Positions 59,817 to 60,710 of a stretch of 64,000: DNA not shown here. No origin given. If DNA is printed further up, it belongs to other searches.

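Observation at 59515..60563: XRE-HTH + Fic two-gene module with a variant Fic motif (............) and a 10-nt coding overlap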

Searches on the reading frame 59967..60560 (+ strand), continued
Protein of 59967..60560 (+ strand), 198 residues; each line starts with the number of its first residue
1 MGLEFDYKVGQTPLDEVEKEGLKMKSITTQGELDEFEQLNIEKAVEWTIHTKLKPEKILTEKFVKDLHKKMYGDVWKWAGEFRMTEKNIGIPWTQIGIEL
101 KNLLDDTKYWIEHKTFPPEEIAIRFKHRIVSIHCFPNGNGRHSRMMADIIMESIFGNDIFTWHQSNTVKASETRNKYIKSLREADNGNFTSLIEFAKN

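Call 34: search_dna_similar(query=window:59967-60560:+, collection=plasmids, mode=protein, max_evalue=1e-10, max_rows=40, rows=spread)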
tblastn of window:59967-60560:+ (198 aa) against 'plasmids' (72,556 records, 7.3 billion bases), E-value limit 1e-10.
Records with a match: 262; places in all: 265; records where one place covers at least 80% of the query: 250.
Best place of each record, by identity: <60% 262.
By first word of the organism name: Agrobacterium 100; Rhizobium 52; Coxiella 19; Vibrio 18; Sinorhizobium 17; Bradyrhizobium 12; Ensifer 7; Neorhizobium 5; Candidatus 3; Shewanella 3; and 22 more.
By predicted mobility (MOB-suite, as given by PLSDB): non-mobilizable 133; conjugative 102; mobilizable 27.
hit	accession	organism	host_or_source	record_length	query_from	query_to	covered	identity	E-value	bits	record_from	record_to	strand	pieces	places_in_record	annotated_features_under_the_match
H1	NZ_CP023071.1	Sinorhizobium fredii CCBAU 83666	G.max,nodule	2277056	12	198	94%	50.5%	3e-59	206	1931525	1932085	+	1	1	record has no annotation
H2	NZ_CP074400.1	Agrobacterium salinitolerans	Cotton,tiaaue sample,root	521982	12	198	94%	50.0%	1e-58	204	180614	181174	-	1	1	mobile mystery protein B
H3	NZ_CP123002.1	Neorhizobium petrolearium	single cell,petroleum contaminated soil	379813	12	198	94%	49.5%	5e-58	202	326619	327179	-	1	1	mobile mystery protein B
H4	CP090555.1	Neorhizobium galegae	Galega,Cell culture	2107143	12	197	94%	49.2%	8e-57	199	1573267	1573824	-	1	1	mobile mystery protein B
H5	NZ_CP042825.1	Rhizobium sp. WL3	Wheat,phyllosphere swab,leaves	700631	12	197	94%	48.7%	1e-56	199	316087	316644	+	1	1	mobile mystery protein B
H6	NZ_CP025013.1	Rhizobium leguminosarum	Lotus corniculatus,Bacteria culture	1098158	12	198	94%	47.9%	2e-55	195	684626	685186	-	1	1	record has no annotation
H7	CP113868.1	Candidatus Megaera polyxenophila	Euplotes woodruffi,mixed host and ...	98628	3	196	98%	45.9%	1e-45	167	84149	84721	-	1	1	Fic/DOC family protein | Helix-turn-helix transcriptional regulator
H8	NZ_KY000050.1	Agrobacterium radiobacter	-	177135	12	198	94%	46.8%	3e-55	194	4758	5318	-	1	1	mobile mystery protein B | DUF3991 and toprim domain-containing protein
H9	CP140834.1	Rhizobium ruizarguesonis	Trifolium pratense,whole organism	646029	12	198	94%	46.8%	6e-55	194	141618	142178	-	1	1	mobile mystery protein B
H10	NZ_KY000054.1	Agrobacterium radiobacter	-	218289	12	198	94%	46.8%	7e-55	194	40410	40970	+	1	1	mobile mystery protein B | DUF3991 and toprim domain-containing protein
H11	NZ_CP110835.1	Agrobacterium sp. 13-2099-1-2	quaking aspen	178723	12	198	94%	46.8%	1e-54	193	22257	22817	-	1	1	mobile mystery protein B | DUF3991 and toprim domain-containing protein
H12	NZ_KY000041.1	Agrobacterium radiobacter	-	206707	12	198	94%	46.8%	1e-54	193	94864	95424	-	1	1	mobile mystery protein B | DUF3991 and toprim domain-containing protein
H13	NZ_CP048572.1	Agrobacterium tumefaciens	walnut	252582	12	198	94%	46.8%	2e-54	192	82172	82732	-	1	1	mobile mystery protein B | DUF3991 and toprim domain-containing protein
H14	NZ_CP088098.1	Rhizobium sp. SU303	cell culture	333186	12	197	94%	47.1%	5e-50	180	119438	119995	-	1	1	mobile mystery protein B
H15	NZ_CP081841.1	Agrobacterium vitis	Vitis,Cell culture,South Africa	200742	12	198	94%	46.3%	2e-54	192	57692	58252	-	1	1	mobile mystery protein B | DUF3991 and toprim domain-containing protein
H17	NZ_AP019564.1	Rickettsia asiatica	Ixodes ovatus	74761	1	196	99%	43.9%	2e-44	164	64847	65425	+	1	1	mobile mystery protein B | mobile mystery protein A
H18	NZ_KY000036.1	Agrobacterium fabrum str. C58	-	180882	12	198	94%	45.7%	1e-53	190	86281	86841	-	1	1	mobile mystery protein B | DUF3991 and toprim domain-containing protein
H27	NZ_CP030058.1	Bradyrhizobium guangdongense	Arachis hypogaea,Microbe,nodule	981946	12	198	94%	45.5%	2e-49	178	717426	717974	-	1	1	mobile mystery protein B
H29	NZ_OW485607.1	Rhodovastum atsumiense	-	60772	12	197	94%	44.9%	3e-51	183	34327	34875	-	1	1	mobile mystery protein B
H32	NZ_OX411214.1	Vibrio campbellii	-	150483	10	197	95%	42.3%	1e-43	161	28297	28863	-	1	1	mobile mystery protein B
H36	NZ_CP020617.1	Coxiella burnetii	Cell culture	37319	27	197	86%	43.0%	1e-42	159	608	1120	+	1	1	mobile mystery protein B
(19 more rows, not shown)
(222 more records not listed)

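Call 35: search_dna_similar(query=window:59967-60560:+, collection=phages, mode=protein, max_evalue=0.00001, max_rows=20)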
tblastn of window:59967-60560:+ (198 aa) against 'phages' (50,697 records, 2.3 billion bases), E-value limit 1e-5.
No match.

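Call 37: get_annotated_region(hit=H36, flank=3000)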
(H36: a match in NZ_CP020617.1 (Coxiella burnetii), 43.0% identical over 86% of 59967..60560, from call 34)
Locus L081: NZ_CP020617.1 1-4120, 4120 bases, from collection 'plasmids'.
description: Coxiella burnetii strain RSA 439 plasmid unnamed, complete sequence
organism: Coxiella burnetii (NCBI taxid 777)
taxonomy: Bacteria; Pseudomonadota; Gammaproteobacteria; Legionellales; Coxiellaceae; Coxiella; Coxiella burnetii
host: -; source: Cell culture; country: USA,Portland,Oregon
typing (MOB-suite, as given by PLSDB): non-mobilizable; replicon rep_cluster_478
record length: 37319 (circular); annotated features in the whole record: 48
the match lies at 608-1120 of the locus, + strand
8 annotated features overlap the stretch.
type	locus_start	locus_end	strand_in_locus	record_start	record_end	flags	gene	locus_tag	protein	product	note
CDS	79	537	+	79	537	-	-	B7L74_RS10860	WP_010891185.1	mobile mystery protein A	-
CDS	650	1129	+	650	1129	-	-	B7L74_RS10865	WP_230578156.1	mobile mystery protein B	-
CDS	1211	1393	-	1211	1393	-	-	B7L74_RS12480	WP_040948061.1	hypothetical protein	-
CDS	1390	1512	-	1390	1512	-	-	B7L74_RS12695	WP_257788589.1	hypothetical protein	-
CDS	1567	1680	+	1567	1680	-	-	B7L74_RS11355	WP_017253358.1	hypothetical protein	-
CDS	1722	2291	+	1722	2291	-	-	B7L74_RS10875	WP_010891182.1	site-specific integrase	-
CDS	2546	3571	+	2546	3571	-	cpeA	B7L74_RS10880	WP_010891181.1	Dot/Icm T4SS effector CpeA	-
CDS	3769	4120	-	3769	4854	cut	-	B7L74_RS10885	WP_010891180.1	hypothetical protein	-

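Call 41: get_annotated_region(hit=H18, flank=4000)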
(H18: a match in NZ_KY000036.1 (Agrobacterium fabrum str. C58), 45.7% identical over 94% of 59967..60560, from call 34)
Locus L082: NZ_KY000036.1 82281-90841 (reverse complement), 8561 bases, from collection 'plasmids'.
description: Agrobacterium fabrum str. C58 substr. GV3101 plasmid pTi_GV3101, complete sequence
organism: Agrobacterium fabrum str. C58 (NCBI taxid 176299)
taxonomy: Bacteria; Pseudomonadota; Alphaproteobacteria; Hyphomicrobiales; Rhizobiaceae; Agrobacterium; Agrobacterium fabrum; Agrobacterium fabrum str. C58
host: -; source: -; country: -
typing (MOB-suite, as given by PLSDB): conjugative; replicon rep_cluster_490; relaxase MOBQ; mating-pair formation MPF_T
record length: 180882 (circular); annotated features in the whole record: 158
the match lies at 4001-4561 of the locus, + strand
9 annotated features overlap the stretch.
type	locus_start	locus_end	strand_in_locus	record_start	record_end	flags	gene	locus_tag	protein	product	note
CDS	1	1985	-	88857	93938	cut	-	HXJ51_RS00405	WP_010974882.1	lactate dehydrogenase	-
CDS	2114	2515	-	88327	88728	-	-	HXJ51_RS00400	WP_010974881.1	DUF3085 domain-containing protein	-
CDS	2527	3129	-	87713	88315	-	-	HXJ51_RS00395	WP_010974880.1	DUF1419 domain-containing protein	-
CDS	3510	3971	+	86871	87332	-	-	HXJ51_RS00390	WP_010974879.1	mobile mystery protein A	-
CDS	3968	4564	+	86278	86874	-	-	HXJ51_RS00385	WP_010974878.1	mobile mystery protein B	-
CDS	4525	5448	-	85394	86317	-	-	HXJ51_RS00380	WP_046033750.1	DUF3991 and toprim domain-containing protein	-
CDS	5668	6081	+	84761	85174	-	-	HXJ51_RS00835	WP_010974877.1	hypothetical protein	-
CDS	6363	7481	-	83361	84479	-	-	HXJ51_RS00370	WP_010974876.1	hypothetical protein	-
CDS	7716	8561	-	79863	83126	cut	-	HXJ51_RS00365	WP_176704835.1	error-prone DNA polymerase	GO:0006260 - DNA replication [Evidence IEA]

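Call 42: get_annotated_region(hit=H32, flank=3000)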
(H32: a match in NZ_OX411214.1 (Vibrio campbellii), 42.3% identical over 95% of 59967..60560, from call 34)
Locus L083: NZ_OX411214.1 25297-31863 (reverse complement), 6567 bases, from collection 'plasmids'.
description: Vibrio campbellii isolate BF5_0283 plasmid p1, complete sequence
organism: Vibrio campbellii (NCBI taxid 680)
taxonomy: Bacteria; Pseudomonadota; Gammaproteobacteria; Vibrionales; Vibrionaceae; Vibrio; Vibrio campbellii
host: -; source: -; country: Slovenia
typing (MOB-suite, as given by PLSDB): non-mobilizable; replicon rep_cluster_1317
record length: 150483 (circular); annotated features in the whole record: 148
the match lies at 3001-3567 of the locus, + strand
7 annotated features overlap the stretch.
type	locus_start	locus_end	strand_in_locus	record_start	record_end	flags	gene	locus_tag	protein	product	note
CDS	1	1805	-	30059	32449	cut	-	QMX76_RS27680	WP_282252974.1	EcoAI/FtnUII family type I restriction enzme subunit R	-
CDS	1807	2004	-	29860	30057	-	-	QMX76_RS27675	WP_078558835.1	helix-turn-helix domain-containing protein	-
CDS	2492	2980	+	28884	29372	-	-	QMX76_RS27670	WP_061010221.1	mobile mystery protein A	-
CDS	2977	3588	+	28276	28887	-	-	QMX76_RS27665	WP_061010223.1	mobile mystery protein B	-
CDS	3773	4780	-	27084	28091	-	-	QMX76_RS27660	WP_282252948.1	ParA family protein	-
CDS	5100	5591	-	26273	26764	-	-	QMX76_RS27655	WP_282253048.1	recombinase family protein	GO:0006310 - DNA recombination [Evidence IEA]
CDS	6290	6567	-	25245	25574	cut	-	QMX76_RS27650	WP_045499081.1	hypothetical protein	-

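Call 43: get_annotated_region(hit=H17, flank=2000)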
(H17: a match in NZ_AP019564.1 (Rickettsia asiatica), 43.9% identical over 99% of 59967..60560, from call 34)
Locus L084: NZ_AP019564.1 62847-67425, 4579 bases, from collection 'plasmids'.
description: Rickettsia asiatica strain Maytaro1284 plasmid pRA1, complete sequence
organism: Rickettsia asiatica (NCBI taxid 238800)
taxonomy: Bacteria; Pseudomonadota; Alphaproteobacteria; Rickettsiales; Rickettsiaceae; Rickettsia; Rickettsia asiatica
host: -; source: Ixodes ovatus; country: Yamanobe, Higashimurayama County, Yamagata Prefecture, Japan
typing (MOB-suite, as given by PLSDB): non-mobilizable; replicon rep_cluster_1989,rep_cluster_41; mating-pair formation MPF_F
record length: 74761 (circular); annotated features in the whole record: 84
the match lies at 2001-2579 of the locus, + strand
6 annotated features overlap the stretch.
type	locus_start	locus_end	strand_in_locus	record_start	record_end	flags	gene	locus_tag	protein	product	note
CDS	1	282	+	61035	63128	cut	-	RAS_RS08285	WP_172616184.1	conjugal transfer protein TraG N-terminal domain-containing protein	-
CDS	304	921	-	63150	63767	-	-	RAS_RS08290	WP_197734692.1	hypothetical protein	-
CDS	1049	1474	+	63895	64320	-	-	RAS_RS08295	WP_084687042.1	transglycosylase SLT domain-containing protein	-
CDS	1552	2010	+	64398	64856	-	-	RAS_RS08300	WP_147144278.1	mobile mystery protein A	-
CDS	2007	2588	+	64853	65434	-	-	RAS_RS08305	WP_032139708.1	mobile mystery protein B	-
CDS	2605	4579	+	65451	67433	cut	-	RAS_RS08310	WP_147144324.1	type IV secretion system DNA-binding domain-containing protein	-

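Call 44: get_annotated_region(hit=H7, flank=2000)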
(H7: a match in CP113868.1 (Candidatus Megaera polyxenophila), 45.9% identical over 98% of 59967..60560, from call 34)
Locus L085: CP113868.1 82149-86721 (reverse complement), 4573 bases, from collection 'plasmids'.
description: Candidatus Megaera polyxenophila strain NDG2 plasmid unnamed1, complete sequence
organism: Candidatus Megaera polyxenophila (NCBI taxid 988779)
taxonomy: Bacteria; Pseudomonadota; Alphaproteobacteria; Rickettsiales; Rickettsiaceae; Candidatus Megaera; Candidatus Megaera polyxenophila
host: -; source: Euplotes woodruffi,mixed host and symbiont culture; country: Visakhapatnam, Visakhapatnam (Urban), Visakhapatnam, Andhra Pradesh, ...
typing (MOB-suite, as given by PLSDB): non-mobilizable
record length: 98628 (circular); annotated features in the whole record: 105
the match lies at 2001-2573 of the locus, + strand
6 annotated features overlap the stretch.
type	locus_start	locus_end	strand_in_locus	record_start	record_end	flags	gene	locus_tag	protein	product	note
CDS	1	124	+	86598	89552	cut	-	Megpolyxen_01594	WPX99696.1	Conjugal transfer protein TraG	-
CDS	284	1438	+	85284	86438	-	-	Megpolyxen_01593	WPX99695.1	Lytic transglycosylase domain-containing protein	-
CDS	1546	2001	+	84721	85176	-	-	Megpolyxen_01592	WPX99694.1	Helix-turn-helix transcriptional regulator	-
CDS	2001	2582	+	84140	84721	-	-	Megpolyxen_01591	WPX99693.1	Fic/DOC family protein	-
CDS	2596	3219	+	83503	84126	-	-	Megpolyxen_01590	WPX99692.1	Phospholipase D family protein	-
CDS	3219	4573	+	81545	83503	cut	-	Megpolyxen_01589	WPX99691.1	Conjugal transfer protein TraD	-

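Call 45: get_annotated_region(hit=H27, flank=2000)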
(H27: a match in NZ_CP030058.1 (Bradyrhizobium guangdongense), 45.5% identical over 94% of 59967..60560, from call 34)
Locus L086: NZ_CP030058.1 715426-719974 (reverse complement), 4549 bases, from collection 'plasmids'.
description: Bradyrhizobium guangdongense strain CCBAU 51658 plasmid unnamed, complete sequence
organism: Bradyrhizobium guangdongense (NCBI taxid 1325090)
taxonomy: Bacteria; Pseudomonadota; Alphaproteobacteria; Hyphomicrobiales; Nitrobacteraceae; Bradyrhizobium; Bradyrhizobium guangdongense
host: -; source: Arachis hypogaea,Microbe,nodule; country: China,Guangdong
typing (MOB-suite, as given by PLSDB): mobilizable; relaxase MOBP
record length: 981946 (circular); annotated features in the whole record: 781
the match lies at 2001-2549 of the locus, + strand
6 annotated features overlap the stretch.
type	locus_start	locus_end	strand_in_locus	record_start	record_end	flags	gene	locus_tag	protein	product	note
CDS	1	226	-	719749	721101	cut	-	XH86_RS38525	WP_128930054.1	MFS transporter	GO:0055085 - transmembrane transport [Evidence IEA]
CDS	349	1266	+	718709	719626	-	-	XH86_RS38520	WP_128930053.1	LysR family transcriptional regulator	-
CDS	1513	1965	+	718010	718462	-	-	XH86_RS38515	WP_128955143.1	mobile mystery protein A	-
CDS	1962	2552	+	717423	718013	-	-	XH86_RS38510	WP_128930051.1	mobile mystery protein B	-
CDS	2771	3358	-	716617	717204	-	-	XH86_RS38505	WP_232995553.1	type IV toxin-antitoxin system AbiEi family antitoxin domain-containing protein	-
CDS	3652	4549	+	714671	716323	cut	-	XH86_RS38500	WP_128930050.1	IclR family transcriptional regulator C-terminal domain-containing protein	-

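Call 46: get_annotated_region(hit=H29, flank=2000)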
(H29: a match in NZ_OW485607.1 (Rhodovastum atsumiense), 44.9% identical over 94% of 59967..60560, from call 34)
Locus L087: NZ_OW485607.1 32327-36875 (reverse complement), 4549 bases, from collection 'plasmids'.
description: Rhodovastum atsumiense strain G2-11 plasmid RHOApf
organism: Rhodovastum atsumiense (NCBI taxid 504468)
taxonomy: Bacteria; Pseudomonadota; Alphaproteobacteria; Rhodospirillales; Acetobacteraceae; Rhodovastum; Rhodovastum atsumiense
host: -; source: -; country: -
typing (MOB-suite, as given by PLSDB): non-mobilizable
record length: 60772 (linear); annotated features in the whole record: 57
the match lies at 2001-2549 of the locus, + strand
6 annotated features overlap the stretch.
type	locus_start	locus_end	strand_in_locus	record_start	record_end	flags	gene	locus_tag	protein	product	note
CDS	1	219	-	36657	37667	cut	-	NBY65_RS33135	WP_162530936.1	DUF3883 domain-containing protein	-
CDS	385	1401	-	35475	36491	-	-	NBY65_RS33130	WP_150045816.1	hypothetical protein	-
CDS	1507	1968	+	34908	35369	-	-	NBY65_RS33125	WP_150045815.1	mobile mystery protein A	-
CDS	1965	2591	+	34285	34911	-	-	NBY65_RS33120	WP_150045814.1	mobile mystery protein B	-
CDS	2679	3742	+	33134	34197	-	-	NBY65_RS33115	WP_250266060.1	IS630 family transposase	-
CDS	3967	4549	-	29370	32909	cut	-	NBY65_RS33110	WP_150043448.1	DEAD/DEAH box helicase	-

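Call 47: get_annotated_region(hit=H2, flank=2000)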
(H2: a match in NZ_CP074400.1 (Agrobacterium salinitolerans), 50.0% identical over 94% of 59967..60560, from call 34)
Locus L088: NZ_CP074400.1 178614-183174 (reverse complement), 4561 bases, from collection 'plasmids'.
description: Agrobacterium salinitolerans strain DG3-1 plasmid pDG3-1g, complete sequence
organism: Agrobacterium salinitolerans (NCBI taxid 1183413)
taxonomy: Bacteria; Pseudomonadota; Alphaproteobacteria; Hyphomicrobiales; Rhizobiaceae; Agrobacterium; Agrobacterium salinitolerans
host: -; source: Cotton,tiaaue sample,root; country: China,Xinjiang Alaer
typing (MOB-suite, as given by PLSDB): conjugative; relaxase MOBQ; mating-pair formation MPF_T
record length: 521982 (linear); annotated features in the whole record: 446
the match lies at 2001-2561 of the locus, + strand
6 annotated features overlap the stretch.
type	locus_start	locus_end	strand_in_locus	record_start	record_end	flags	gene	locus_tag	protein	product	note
CDS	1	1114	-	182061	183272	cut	-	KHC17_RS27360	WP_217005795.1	multidrug effflux MFS transporter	GO:0055085 - transmembrane transport [Evidence IEA]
CDS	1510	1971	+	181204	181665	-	-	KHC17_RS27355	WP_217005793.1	mobile mystery protein A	-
CDS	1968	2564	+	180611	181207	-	-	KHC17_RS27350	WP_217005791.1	mobile mystery protein B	-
CDS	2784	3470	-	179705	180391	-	-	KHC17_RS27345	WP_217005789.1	glutathione S-transferase family protein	GO:0006749 - glutathione metabolic process [Evidence IEA]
CDS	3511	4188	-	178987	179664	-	-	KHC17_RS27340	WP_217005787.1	class I SAM-dependent methyltransferase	-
CDS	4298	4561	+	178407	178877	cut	-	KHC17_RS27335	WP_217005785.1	Rrf2 family transcriptional regulator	-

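Call 55: predict_structure(alignment_id=A1)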
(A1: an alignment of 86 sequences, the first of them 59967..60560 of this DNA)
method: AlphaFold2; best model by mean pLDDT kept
length: 198 residues; sequences in the alignment: 86
mean_pLDDT: 94.1   pTM: 0.90
mean pLDDT of the five models: 94.1, 93.8, 93.6, 92.9, 92.7
residues with pLDDT >= 90: 173; 70-90: 17; 50-70: 8; < 50: 0
segments of 3 or more residues with pLDDT < 50: none
pLDDT, mean of each block of 10 residues (from residue 1): 80 90 93 95 96 96 98 98 96 98 98 98 98 97 98 97 70 90 97 96
secondary structure, 60 per line:
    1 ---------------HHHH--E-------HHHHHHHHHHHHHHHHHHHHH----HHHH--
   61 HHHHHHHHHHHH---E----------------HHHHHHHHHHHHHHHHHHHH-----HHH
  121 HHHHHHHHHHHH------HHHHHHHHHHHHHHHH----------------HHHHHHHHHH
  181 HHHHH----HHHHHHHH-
elements in order: H16-19 H30-50 H55-58 H61-72 H93-112 H118-132 H139-154 H171-185 H190-197

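Call 60: fold_search(model_id=the predicted structure, library=pdb)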
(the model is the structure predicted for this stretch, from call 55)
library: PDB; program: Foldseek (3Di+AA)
matches with E <= 10: 164; with E <= 0.001: 91
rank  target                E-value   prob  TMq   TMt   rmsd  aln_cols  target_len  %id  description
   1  3zcb_A                9.8e-07  1.00  0.66  0.70   4.4       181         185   18  VbhT Fic protein from Bartonella schoenbuchensis in complex with VbhA antitoxin mutant E24G and ATP (released 2013-06-19)
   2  3shg_A                1.0e-06  1.00  0.67  0.67   3.4       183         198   18  VBHT Fic protein from BARTONELLA SCHOENBUCHENSIS in complex with VBHA antitoxin (released 2012-01-25)
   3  3zc7_A                1.4e-06  1.00  0.67  0.67   3.4       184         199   19  VbhT Fic protein from Bartonella schoenbuchensis in complex with VbhA antitoxin and ATP (released 2013-06-19)
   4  9yz5_A                1.5e-06  1.00  0.66  0.41   2.8       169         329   23  human FicD bound with farnesyl pyrophosphate (released 2026-02-25)
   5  4u0s_A                2.7e-06  1.00  0.64  0.41   3.3       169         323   22  Structure of Eukaryotic fic domain containing protein with ADP (released 2014-12-10)
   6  6i7j                  3.3e-06  1.00  0.65  0.39   3.4       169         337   23  Crystal structure of monomeric FICD mutant L258D (released 2019-09-25)
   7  4u0s_B                3.3e-06  1.00  0.64  0.41   3.3       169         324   22  Structure of Eukaryotic fic domain containing protein with ADP (released 2014-12-10)
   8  4u0u_A                4.1e-06  1.00  0.64  0.39   3.3       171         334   22  Wild type eukaryotic fic domain containing protein with ADP (released 2014-12-10)
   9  6i7g_B                4.4e-06  1.00  0.63  0.38   3.3       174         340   22  Crystal structure of dimeric wild type FICD complexed with ATP (released 2019-09-25)
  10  6i7l                  4.6e-06  1.00  0.62  0.38   3.5       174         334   22  Crystal structure of monomeric FICD mutant L258D complexed with MgAMP-PNP (released 2019-09-25)
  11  4u0z_G                4.9e-06  1.00  0.64  0.41   3.3       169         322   22  Eukaryotic Fic Domain containing protein with bound APCPP (released 2014-12-10)
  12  5jj6_A                5.5e-06  1.00  0.64  0.40   2.9       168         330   22  Fic-1 (aa134 - 508) from C. elegans (released 2016-06-01)
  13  4u0z_D                5.5e-06  1.00  0.64  0.41   3.3       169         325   22  Eukaryotic Fic Domain containing protein with bound APCPP (released 2014-12-10)
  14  4u0z_E                5.5e-06  1.00  0.64  0.41   3.3       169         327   22  Eukaryotic Fic Domain containing protein with bound APCPP (released 2014-12-10)
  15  4u0z_C                5.5e-06  1.00  0.64  0.40   3.3       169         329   22  Eukaryotic Fic Domain containing protein with bound APCPP (released 2014-12-10)
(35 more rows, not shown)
